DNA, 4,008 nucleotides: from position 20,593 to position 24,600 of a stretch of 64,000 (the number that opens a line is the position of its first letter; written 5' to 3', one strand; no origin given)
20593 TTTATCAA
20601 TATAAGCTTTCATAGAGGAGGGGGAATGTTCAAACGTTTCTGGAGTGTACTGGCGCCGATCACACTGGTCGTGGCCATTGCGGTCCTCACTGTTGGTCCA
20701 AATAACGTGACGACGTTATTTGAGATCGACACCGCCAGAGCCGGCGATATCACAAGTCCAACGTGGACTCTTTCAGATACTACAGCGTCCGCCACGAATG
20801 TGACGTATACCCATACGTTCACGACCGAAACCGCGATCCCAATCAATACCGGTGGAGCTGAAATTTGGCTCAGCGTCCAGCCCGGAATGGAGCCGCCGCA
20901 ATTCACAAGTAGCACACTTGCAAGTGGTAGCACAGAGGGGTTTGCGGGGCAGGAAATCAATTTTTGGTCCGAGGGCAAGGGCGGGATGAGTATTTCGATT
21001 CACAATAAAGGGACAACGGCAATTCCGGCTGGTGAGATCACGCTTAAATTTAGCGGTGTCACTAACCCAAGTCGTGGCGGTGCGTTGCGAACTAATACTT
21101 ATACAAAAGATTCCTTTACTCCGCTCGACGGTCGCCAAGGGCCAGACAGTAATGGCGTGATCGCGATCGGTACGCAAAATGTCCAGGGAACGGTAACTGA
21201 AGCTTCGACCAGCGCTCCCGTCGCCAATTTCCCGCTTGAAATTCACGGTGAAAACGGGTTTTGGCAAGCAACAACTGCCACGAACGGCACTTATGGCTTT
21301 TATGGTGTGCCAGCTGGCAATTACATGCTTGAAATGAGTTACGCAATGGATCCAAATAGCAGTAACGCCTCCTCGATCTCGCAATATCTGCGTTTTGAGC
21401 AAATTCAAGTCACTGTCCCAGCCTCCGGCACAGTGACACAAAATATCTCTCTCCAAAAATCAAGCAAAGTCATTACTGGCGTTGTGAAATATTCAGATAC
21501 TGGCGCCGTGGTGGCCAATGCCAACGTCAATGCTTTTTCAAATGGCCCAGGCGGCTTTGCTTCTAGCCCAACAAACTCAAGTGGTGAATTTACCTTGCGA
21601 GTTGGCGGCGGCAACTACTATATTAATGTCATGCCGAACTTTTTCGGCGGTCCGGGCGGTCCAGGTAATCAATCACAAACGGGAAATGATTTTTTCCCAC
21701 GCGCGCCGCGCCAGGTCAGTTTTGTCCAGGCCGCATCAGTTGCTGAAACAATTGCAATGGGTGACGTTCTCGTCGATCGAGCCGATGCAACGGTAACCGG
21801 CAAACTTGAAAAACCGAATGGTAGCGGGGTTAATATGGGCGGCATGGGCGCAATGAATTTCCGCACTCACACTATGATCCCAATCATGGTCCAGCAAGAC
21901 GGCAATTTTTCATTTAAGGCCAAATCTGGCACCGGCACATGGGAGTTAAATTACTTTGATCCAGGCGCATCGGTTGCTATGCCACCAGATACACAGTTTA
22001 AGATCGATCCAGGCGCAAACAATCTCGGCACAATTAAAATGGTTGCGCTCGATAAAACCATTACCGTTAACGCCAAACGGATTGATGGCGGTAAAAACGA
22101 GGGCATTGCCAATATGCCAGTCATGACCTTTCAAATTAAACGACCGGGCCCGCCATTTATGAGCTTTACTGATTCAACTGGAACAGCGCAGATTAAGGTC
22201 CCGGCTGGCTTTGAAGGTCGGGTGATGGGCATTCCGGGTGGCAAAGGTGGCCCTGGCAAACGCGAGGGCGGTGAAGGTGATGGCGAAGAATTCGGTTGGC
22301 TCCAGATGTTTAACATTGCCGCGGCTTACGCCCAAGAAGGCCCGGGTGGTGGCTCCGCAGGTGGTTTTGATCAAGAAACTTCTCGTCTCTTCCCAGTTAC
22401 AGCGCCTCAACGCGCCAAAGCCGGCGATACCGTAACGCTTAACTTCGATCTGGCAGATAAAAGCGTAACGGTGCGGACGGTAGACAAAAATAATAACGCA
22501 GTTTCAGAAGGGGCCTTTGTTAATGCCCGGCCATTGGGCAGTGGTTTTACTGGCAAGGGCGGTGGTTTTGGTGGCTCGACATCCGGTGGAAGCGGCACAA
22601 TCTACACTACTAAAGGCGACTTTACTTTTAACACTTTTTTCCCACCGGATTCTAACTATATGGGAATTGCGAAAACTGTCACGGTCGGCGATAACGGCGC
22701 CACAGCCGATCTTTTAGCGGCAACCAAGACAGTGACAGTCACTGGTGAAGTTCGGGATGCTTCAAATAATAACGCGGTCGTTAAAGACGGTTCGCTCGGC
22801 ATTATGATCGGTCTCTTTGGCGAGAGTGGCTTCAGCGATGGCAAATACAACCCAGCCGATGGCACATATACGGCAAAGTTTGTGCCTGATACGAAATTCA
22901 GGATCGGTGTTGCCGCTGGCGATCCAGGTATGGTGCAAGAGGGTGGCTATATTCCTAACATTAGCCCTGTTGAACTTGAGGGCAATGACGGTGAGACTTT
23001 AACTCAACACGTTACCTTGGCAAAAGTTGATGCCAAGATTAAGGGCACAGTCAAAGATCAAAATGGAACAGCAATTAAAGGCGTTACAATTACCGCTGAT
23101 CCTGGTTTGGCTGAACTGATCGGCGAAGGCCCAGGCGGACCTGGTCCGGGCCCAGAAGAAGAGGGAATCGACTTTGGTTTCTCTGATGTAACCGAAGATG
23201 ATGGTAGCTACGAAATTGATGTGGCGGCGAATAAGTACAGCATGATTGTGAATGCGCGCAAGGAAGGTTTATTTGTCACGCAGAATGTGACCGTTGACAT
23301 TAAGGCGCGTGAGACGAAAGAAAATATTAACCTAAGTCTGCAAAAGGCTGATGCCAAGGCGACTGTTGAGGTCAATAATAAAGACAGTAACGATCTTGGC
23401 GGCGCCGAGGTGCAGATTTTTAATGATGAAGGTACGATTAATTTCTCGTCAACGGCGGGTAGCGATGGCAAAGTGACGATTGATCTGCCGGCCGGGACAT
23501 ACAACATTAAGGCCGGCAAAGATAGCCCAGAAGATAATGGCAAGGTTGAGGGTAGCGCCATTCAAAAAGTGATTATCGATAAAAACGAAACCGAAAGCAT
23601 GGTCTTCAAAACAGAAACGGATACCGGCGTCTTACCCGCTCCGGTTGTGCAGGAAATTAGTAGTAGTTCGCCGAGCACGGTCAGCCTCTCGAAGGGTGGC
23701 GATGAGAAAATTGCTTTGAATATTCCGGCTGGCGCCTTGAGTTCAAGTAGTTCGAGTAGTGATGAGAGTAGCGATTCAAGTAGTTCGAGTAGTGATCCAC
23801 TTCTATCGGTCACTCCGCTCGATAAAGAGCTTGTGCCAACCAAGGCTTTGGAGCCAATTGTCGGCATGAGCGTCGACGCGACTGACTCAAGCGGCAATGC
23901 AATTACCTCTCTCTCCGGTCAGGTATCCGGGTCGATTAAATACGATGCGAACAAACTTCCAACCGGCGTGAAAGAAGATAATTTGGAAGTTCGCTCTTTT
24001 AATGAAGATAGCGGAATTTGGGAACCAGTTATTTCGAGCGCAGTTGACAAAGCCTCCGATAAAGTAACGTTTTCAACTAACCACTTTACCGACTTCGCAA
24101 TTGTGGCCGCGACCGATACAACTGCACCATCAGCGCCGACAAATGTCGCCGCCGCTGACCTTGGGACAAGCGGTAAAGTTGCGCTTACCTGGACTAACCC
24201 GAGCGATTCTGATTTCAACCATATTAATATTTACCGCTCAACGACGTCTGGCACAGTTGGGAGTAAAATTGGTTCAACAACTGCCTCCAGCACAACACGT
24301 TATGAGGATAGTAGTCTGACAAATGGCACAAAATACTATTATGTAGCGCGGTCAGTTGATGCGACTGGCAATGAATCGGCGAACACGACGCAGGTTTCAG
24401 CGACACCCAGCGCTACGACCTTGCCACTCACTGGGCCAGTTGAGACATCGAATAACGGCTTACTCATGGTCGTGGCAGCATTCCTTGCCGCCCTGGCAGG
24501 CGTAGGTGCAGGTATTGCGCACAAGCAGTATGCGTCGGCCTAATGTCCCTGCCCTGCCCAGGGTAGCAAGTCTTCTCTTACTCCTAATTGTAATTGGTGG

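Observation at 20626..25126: Sortase-dependent giant LPXTG adhesin locus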

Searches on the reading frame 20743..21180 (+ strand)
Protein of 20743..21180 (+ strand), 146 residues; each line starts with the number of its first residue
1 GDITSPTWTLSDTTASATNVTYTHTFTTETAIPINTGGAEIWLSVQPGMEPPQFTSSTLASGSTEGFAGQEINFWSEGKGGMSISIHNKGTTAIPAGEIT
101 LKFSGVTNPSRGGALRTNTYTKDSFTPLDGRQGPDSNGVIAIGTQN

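Call 59: search_protein_families(library=pfam, proteins=[window:20743-21180:+], max_evalue=0.1)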
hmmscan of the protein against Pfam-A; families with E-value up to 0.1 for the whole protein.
window:20743-21180:+ (146 aa): 0 families

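Call 67: search_solved_structures(query=window:20743-21180:+, max_evalue=1)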
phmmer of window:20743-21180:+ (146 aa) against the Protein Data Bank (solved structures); distinct sequences matched with E-value up to 1: 3.
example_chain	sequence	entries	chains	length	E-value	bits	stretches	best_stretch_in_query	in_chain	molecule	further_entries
7cn2_g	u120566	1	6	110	0.23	14.6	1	13-70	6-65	The light chain variable region of H16.001 Fab fragment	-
1fiw_A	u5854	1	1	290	0.36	14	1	5-55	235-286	BETA-ACROSIN HEAVY CHAIN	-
6uut_A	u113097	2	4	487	0.49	13.5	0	56-93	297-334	3-ketoacyl-ACP reductase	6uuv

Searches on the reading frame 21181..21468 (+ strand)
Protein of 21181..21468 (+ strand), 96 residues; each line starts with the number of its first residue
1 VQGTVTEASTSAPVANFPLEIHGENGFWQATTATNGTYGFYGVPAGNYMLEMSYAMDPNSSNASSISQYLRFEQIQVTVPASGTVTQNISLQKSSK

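Call 59: search_protein_families(library=pfam, proteins=[window:21181-21468:+], max_evalue=0.1)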
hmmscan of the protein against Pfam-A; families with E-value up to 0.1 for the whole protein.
window:21181-21468:+ (96 aa): 6 families
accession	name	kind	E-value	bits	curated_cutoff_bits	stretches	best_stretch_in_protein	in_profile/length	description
PF13620.12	CarboxypepD_reg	-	2.1e-09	38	32.3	1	1-92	2-82/82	Carboxypeptidase regulatory-like domain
PF13715.12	CarbopepD_reg_2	-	4.4e-05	23.9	32.2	1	1-54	1-52/88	CarboxypepD_reg-like domain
PF09430.16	EMC7_beta-sandw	-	0.00096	19.8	26.6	1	27-85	20-65/122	ER membrane protein complex subunit 7, beta-sandwich domain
PF17210.9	SdrD_B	-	0.0015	19.1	29.7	1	13-61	23-73/112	SdrD B-like domain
PF17802.7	SpaA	-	0.0018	18.9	23.1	1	6-51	8-57/91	Prealbumin-like fold domain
PF07495.19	Y_Y_Y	-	0.019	15.3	26.6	1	23-68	16-58/65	Y_Y_Y domain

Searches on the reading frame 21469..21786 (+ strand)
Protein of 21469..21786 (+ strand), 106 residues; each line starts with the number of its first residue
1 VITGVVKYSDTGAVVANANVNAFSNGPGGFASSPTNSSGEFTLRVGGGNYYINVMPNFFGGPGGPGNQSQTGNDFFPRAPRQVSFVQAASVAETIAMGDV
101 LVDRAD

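Call 59: search_protein_families(library=pfam, proteins=[window:21469-21786:+], max_evalue=0.1)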
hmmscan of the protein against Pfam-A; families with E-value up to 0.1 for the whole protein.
window:21469-21786:+ (106 aa): 2 families
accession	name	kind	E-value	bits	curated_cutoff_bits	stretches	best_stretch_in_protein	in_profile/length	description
PF13620.12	CarboxypepD_reg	-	2e-08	34.9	32.3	1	2-54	2-54/82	Carboxypeptidase regulatory-like domain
PF13715.12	CarbopepD_reg_2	-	0.03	14.8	32.2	1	2-54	1-50/88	CarboxypepD_reg-like domain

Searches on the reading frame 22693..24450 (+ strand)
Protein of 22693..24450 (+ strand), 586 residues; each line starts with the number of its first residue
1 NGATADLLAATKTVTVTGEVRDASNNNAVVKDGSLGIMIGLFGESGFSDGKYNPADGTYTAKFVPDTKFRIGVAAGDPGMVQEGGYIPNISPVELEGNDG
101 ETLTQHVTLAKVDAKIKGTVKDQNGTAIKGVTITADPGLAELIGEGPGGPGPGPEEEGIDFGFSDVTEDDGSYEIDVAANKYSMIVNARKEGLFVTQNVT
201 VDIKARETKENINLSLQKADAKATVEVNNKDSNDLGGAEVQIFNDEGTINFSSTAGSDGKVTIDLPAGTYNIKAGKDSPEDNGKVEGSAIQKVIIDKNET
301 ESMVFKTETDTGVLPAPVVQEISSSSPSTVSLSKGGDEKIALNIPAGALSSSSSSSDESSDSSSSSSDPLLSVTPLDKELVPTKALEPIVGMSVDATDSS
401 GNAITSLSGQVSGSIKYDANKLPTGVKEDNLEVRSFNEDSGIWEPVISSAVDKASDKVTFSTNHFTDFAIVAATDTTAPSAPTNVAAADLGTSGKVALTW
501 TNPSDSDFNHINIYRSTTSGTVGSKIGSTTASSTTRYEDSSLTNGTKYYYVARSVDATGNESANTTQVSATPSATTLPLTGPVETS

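Call 42: predict_structure(alignment_id=A3)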
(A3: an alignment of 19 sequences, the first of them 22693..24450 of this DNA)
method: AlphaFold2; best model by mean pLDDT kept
length: 586 residues; sequences in the alignment: 19
mean_pLDDT: 81.8   pTM: 0.63
mean pLDDT of the five models: 81.8, 81.2, 79.8, 79.4, 78.6
residues with pLDDT >= 90: 232; 70-90: 269; 50-70: 39; < 50: 46
segments of 3 or more residues with pLDDT < 50: 1-4, 139-161, 352-365
pLDDT, mean of each block of 10 residues (from residue 1): 52 91 83 85 80 93 88 70 73 86 90 90 91 69 27 27 79 88 81 82 87 91 94 92 83 92 92 93 91 88 92 90 83 89 81 40 57 93 85 88 72 90 78 84 80 91 86 78 93 89 88 93 89 92 92 86 87 70 49
secondary structure, 60 per line:
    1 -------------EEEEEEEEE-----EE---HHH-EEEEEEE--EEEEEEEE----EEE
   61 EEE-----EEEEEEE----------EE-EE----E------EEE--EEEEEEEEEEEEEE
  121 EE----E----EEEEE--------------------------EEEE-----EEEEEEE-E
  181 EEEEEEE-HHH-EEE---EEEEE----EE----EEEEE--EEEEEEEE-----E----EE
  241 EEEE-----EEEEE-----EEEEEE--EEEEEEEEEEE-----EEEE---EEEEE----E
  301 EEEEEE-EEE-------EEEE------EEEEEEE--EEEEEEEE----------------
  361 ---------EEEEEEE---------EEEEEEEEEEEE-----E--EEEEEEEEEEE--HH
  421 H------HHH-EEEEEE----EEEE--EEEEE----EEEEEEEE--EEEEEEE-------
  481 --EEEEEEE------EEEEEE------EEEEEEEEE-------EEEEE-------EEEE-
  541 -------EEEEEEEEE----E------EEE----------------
elements in order: E14-22 E37-43 E46-53 E58-63 E69-75 E102-104 E107-122 E132-136 E163-166 E172-178 E180-187 E193-195 E199-203 E214-218 E221-228 E239-244 E250-254 E260-265 E268-278 E284-287 E291-295 E300-306 E308-310 E318-321 E328-334 E337-344 E370-376 E386-397 E406-416 E432-437 E442-445 E448-452 E457-464 E467-473 E483-489 E496-501 E508-516 E524-528 E536-539 E548-556 E568-570

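Call 46: fold_search(model_id=the predicted structure, library=pdb)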
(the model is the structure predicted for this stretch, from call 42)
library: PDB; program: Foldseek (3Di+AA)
matches with E <= 10: 1788; with E <= 0.001: 378
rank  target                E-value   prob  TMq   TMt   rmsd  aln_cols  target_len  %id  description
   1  6fwv_A                3.1e-11  1.00  0.16  0.18  21.2       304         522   14  The Bacillus anthracis TIE protein (released 2018-08-08)
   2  6fwv_B                3.6e-11  1.00  0.16  0.18  21.2       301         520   15  The Bacillus anthracis TIE protein (released 2018-08-08)
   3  4oq1                  7.3e-11  1.00  0.20  0.31  16.0       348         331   14  Structure of the Streptococcal ancillary pilin (released 2014-04-23)
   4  9ba4_A                1.8e-10  1.00  0.17  0.11  44.5       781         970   12  Full-length cross-linked Contactin 2 (CNTN2) (released 2024-07-17)
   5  8k53_A                5.9e-10  1.00  0.14  0.12  42.2       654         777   11  Structure of the Dimeric Human CNTN2 Ig 1-6-FNIII 1-2 Domain in an Asymmetric State (released 2023-12-06)
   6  4pbx                  7.2e-10  1.00  0.14  0.14  51.6       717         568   10  Crystal structure of the six N-terminal domains of human receptor protein tyrosine phosphatase sigma (released 2014-11-12)
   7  8q6t_I                1.7e-09  1.00  0.17  0.10  74.2       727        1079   11  Helical reconstruction of the relaxed thick filament from FIB milled left ventricular mouse myofibrils (released 2023-11-01)
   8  4yfg_A                5.2e-09  1.00  0.15  0.18  32.7       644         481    9  Crystal structure of PTP delta meA3/meB minus variant Ig1-Fn1 (released 2015-05-06)
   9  4yfd_A                5.2e-09  1.00  0.15  0.18  40.6       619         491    9  Crystal structure PTP delta Ig1-Fn2 in complex with IL-1RAcP (released 2015-05-06)
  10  4yh7_A                1.1e-08  1.00  0.14  0.14  49.8       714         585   10  Crystal structure of PTPdelta ectodomain in complex with IL1RAPL1 (released 2015-05-06)
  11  10ft_A                1.6e-08  1.00  0.16  0.17  29.2       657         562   10  Cryo-EM structure of receptor tyrosine kinase ROS1 in complex with NELL2 (released 2026-02-25)
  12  8dh8_A                2.0e-08  1.00  0.15  0.13  32.2       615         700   10  Leptin-bound leptin receptor complex-full ECD (released 2023-04-19)
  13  8avd_B                3.0e-08  1.00  0.15  0.21  26.5       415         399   10  Cryo-EM structure for a 3:3 complex between mouse leptin and the mouse LEP-R ectodomain (local refinement) (released 2023-04-05)
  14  9oz6_B                3.3e-08  1.00  0.14  0.10  26.4       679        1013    7  Cryo-EM structure of 1:1 chicken ROS1 and chicken NEL complex. (released 2026-02-25)
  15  9bfp_A                3.5e-08  1.00  0.14  0.10  25.9       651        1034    9  Cryo-EM structure of Sevenless extracellular domain (monomer) (released 2025-01-29)
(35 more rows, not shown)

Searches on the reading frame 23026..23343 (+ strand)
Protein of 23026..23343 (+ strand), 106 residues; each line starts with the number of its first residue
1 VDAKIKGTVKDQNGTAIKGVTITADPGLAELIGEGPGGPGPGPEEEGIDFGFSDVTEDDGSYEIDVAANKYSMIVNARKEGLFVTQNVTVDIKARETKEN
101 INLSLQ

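Call 59: search_protein_families(library=pfam, proteins=[window:23026-23343:+], max_evalue=0.1)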
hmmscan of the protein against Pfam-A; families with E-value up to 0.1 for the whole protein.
window:23026-23343:+ (106 aa): 4 families
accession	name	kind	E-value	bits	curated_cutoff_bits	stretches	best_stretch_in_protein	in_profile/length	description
PF13620.12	CarboxypepD_reg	-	2.4e-08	34.6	32.3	2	5-25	2-22/82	Carboxypeptidase regulatory-like domain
PF15976.11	CooC_C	-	0.0045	17.4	29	0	53-90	42-73/93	CS1-pili formation C-terminal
PF02369.22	Big_1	-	0.024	15.1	34.9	0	4-23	20-39/93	Bacterial Ig-like domain (group 1)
PF08400.16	phage_tail_N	-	0.072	13.5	26.6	0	53-76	40-63/134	Prophage tail fibre N-terminal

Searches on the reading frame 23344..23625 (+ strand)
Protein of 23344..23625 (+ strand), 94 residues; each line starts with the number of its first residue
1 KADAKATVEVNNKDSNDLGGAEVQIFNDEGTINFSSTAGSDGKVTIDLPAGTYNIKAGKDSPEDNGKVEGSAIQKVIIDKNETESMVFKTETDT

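Call 59: search_protein_families(library=pfam, proteins=[window:23344-23625:+], max_evalue=0.1)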
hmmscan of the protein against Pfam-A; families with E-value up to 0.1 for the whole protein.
window:23344-23625:+ (94 aa): 10 families
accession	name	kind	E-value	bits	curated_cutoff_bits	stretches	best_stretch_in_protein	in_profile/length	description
PF13620.12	CarboxypepD_reg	-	3e-06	27.9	32.3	1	9-60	5-57/82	Carboxypeptidase regulatory-like domain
PF17802.7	SpaA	-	1.4e-05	25.6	23.1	1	10-87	8-86/91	Prealbumin-like fold domain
PF23374.1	Fn3_arc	-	0.001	19.5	28.9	1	6-61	23-73/78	Archaeal fibronectin-III type-like domain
PF14900.11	DUF4493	-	0.0042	17.4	27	1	5-61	12-74/226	Domain of unknown function (DUF4493)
PF09134.16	Invasin_D3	-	0.0058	17.5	33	1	5-53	23-72/98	Invasin, domain 3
PF16405.10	DUF5013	-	0.0067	17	28.5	1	13-63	33-86/149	Domain of unknown function (DUF5013)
PF17936.7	Big_6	-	0.0097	16.6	27.6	0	20-50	24-54/83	Bacterial Ig domain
PF16640.11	Big_3_5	-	0.017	16.1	35.5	1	5-57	15-67/88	Bacterial Ig-like domain (group 3)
PF02369.22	Big_1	-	0.024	15.2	34.9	1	3-57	18-78/93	Bacterial Ig-like domain (group 1)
PF17957.7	Big_7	-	0.049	14.7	24.1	1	4-57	18-70/70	Bacterial Ig domain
